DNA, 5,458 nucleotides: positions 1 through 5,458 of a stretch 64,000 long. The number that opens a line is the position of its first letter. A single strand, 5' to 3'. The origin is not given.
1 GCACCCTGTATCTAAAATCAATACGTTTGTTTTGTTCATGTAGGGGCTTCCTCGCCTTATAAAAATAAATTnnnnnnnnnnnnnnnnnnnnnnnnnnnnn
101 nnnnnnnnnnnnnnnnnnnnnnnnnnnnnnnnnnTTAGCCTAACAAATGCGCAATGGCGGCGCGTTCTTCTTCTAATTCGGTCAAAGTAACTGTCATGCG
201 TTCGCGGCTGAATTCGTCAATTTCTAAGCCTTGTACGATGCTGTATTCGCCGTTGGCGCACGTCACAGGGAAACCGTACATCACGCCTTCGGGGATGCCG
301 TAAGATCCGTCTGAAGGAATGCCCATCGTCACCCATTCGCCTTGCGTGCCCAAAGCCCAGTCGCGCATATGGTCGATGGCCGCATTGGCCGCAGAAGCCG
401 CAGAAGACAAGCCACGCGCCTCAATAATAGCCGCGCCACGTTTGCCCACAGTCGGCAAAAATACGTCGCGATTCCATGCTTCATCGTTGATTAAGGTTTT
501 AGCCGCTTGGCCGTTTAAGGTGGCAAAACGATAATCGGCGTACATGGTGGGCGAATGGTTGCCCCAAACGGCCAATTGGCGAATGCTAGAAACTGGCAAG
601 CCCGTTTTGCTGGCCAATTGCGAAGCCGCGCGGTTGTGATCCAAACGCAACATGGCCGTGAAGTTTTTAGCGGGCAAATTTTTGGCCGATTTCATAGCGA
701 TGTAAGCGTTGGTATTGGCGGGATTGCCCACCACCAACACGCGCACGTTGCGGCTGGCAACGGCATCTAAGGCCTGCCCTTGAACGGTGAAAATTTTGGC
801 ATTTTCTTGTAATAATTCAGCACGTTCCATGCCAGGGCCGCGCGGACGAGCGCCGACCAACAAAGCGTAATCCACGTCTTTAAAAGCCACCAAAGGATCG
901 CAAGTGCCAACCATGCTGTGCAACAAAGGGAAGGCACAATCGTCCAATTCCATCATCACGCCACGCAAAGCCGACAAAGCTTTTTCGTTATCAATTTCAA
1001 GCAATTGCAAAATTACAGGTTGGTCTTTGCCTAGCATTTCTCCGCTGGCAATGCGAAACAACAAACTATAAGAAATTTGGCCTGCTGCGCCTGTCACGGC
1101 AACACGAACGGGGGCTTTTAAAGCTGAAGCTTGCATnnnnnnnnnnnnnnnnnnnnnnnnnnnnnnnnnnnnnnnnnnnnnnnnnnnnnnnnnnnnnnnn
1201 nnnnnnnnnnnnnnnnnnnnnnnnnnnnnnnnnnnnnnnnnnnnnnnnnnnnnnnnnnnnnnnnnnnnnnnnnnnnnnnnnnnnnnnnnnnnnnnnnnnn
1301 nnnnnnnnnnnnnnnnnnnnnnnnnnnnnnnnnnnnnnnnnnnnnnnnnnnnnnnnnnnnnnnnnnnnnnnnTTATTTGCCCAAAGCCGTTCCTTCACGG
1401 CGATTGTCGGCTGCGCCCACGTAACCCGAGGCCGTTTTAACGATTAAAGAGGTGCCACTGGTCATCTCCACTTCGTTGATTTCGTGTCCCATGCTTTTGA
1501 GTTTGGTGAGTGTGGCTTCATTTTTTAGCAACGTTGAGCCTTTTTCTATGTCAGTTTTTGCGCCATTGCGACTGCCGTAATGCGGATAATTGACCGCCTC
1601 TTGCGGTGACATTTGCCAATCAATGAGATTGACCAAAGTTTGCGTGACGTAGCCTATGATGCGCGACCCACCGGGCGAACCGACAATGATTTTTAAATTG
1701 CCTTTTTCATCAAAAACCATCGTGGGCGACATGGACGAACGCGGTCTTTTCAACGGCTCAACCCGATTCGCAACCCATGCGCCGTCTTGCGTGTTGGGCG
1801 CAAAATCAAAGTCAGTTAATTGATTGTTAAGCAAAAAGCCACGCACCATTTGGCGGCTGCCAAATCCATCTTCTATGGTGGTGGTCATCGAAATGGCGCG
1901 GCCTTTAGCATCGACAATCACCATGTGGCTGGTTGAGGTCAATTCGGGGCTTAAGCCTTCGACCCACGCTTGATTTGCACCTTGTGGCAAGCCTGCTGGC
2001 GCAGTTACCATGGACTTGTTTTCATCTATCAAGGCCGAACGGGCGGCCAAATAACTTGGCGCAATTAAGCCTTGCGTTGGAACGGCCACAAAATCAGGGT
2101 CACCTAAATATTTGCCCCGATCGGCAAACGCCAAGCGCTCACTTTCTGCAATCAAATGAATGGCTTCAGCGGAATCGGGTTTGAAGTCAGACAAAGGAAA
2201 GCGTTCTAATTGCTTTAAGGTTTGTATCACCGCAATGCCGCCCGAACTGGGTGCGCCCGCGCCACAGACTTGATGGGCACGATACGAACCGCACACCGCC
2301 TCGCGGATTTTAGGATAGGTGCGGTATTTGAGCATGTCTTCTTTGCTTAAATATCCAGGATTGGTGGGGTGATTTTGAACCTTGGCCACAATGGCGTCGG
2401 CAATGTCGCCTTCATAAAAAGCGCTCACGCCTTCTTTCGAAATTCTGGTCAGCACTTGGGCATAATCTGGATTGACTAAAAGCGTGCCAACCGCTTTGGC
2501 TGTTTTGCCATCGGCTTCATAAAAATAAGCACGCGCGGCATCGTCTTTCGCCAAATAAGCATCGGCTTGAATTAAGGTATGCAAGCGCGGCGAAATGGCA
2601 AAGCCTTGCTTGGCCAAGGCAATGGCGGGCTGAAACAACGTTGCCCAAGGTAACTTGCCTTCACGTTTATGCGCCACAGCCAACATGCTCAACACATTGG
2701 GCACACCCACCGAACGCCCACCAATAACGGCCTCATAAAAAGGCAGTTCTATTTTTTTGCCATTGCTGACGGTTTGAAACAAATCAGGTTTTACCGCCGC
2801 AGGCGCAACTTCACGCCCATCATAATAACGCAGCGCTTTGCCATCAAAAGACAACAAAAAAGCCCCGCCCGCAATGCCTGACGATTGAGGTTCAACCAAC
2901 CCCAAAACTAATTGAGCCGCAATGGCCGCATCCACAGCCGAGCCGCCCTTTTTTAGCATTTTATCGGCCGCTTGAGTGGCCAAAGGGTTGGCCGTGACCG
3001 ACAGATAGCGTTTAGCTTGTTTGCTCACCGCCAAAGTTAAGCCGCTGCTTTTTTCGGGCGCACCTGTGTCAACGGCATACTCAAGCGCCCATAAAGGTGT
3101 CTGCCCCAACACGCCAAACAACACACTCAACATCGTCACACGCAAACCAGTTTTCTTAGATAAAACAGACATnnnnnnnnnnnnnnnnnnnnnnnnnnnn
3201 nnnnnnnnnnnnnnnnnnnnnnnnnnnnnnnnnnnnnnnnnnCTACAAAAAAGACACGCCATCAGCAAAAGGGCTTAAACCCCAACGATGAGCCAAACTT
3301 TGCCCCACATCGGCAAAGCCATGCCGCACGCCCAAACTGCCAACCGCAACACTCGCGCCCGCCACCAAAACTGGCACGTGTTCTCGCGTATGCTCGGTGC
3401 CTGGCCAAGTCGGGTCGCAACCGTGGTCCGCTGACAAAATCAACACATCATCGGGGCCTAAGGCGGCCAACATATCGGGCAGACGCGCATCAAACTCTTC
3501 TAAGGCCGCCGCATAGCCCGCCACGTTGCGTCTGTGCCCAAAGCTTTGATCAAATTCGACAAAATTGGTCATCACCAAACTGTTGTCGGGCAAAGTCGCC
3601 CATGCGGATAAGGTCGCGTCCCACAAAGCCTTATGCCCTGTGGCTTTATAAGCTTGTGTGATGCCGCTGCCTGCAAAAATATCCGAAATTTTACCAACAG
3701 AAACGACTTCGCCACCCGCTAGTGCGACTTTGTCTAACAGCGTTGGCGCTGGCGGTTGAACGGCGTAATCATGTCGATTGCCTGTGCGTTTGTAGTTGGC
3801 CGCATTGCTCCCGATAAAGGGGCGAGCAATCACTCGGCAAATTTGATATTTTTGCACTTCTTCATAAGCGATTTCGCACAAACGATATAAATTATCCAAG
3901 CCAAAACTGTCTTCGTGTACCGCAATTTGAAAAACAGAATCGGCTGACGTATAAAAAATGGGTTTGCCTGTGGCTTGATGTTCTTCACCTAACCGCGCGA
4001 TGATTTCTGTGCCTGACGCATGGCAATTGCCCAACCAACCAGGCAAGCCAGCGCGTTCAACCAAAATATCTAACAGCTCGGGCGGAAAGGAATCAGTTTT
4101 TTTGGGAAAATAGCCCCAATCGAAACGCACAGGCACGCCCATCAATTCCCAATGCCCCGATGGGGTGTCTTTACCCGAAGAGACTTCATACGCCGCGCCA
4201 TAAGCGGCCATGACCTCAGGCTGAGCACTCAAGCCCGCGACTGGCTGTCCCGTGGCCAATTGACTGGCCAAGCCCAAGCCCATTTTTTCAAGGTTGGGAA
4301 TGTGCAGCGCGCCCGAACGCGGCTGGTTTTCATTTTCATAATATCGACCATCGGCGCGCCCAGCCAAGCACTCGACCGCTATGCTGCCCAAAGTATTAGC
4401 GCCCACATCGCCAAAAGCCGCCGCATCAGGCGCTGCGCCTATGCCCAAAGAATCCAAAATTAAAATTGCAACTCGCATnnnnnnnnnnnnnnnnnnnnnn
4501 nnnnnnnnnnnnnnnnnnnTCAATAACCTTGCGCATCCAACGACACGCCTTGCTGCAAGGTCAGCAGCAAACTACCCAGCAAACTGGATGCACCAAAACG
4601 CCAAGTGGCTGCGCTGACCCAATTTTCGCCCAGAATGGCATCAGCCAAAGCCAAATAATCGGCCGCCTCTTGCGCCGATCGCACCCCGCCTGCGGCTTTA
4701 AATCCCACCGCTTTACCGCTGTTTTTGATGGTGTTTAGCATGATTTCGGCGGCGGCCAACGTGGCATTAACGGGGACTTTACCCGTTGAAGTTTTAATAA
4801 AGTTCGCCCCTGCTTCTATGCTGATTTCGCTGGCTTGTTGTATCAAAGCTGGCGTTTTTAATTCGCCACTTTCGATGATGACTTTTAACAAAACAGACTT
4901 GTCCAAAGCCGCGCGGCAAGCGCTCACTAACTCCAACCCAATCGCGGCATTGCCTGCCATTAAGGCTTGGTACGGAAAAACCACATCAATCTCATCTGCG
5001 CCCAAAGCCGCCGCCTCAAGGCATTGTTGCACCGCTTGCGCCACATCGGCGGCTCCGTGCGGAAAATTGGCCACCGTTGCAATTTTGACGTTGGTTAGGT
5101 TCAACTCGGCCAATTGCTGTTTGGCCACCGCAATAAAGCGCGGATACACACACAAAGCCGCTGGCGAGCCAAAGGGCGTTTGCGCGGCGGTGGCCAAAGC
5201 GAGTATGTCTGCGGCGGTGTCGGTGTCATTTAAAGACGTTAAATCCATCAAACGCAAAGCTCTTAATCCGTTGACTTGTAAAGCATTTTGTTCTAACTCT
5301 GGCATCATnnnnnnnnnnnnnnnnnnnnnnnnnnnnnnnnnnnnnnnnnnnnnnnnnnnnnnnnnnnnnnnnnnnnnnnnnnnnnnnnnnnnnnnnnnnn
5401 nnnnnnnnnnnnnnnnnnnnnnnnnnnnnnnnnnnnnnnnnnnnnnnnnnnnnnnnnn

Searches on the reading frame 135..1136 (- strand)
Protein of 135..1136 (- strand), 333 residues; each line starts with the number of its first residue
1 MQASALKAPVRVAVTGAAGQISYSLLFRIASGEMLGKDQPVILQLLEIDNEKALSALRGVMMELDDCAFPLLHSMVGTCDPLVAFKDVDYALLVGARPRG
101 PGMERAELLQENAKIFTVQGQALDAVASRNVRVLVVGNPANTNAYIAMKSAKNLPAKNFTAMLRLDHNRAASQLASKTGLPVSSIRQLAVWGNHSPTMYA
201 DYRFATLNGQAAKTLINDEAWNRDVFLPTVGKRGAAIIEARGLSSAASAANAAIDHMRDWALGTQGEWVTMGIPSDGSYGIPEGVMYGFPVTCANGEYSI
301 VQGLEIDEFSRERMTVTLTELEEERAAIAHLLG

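Call 64: search_protein_families(library=pfam, proteins=[window:135-1136:-], max_evalue=0.00001)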
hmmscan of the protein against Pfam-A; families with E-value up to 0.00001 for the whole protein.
window:135-1136:- (333 aa): 2 families
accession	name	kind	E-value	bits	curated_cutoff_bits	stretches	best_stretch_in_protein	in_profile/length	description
PF02866.23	Ldh_1_C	-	1.2e-36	126.8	22.6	1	164-326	2-168/174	lactate/malate dehydrogenase, alpha/beta C-terminal domain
PF00056.29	Ldh_1_N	-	1.6e-33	116.2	27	1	10-159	1-140/141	lactate/malate dehydrogenase, NAD binding domain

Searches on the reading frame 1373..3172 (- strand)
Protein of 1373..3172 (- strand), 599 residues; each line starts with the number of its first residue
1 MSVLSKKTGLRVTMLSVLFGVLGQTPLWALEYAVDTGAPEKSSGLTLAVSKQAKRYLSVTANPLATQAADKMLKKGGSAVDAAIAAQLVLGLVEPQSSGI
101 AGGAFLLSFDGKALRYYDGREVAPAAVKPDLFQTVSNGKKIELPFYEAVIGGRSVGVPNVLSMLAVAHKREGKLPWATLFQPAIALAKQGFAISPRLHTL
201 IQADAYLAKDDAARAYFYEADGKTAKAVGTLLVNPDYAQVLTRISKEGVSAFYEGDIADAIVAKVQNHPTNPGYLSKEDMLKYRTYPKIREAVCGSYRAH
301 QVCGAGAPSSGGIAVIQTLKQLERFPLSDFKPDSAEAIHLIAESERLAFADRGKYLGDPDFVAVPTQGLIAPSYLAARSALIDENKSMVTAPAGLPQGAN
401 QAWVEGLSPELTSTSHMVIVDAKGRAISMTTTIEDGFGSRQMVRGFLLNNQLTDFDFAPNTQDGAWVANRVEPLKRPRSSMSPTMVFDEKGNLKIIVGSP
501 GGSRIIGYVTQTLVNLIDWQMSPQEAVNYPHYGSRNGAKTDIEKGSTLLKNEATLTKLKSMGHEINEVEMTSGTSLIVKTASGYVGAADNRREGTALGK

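Call 50: search_protein_families(library=pfam, proteins=[window:1373-3172:-], max_evalue=0.00001)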
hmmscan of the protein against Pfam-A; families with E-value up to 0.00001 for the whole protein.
window:1373-3172:- (599 aa): 1 family
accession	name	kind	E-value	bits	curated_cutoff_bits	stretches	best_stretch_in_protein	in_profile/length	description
PF01019.26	G_glu_transpept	-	1.7e-144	482.8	27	1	71-594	2-512/512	Gamma-glutamyltranspeptidase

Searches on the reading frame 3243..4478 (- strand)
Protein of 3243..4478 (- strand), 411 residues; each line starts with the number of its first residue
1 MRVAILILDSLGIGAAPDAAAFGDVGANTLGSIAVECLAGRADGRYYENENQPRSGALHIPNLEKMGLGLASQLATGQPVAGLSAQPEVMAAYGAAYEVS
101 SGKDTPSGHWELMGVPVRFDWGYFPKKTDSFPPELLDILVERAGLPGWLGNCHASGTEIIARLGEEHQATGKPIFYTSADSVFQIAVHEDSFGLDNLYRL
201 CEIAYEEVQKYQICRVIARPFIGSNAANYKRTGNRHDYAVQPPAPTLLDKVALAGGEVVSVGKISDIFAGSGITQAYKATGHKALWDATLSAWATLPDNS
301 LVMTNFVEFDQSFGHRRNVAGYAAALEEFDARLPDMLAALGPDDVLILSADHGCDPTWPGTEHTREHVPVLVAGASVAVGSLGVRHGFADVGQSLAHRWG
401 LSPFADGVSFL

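Call 64: search_protein_families(library=pfam, proteins=[window:3243-4478:-], max_evalue=0.00001)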
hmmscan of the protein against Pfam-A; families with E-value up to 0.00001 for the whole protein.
window:3243-4478:- (411 aa): 1 family
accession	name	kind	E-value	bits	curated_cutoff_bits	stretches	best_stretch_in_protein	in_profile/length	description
PF01676.23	Metalloenzyme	-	2.1e-40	139.2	24.3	1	1-402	1-251/252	Metalloenzyme superfamily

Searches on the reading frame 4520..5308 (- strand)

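Call 64: search_protein_families(library=pfam, proteins=[window:4520-5308:-], max_evalue=0.00001)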
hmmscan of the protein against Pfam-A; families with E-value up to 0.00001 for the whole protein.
window:4520-5308:- (262 aa): 1 family
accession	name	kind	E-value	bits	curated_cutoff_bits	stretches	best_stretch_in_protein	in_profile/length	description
PF01791.15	DeoC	-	1.6e-28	100.3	23.8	1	18-240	3-220/229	DeoC/LacD family aldolase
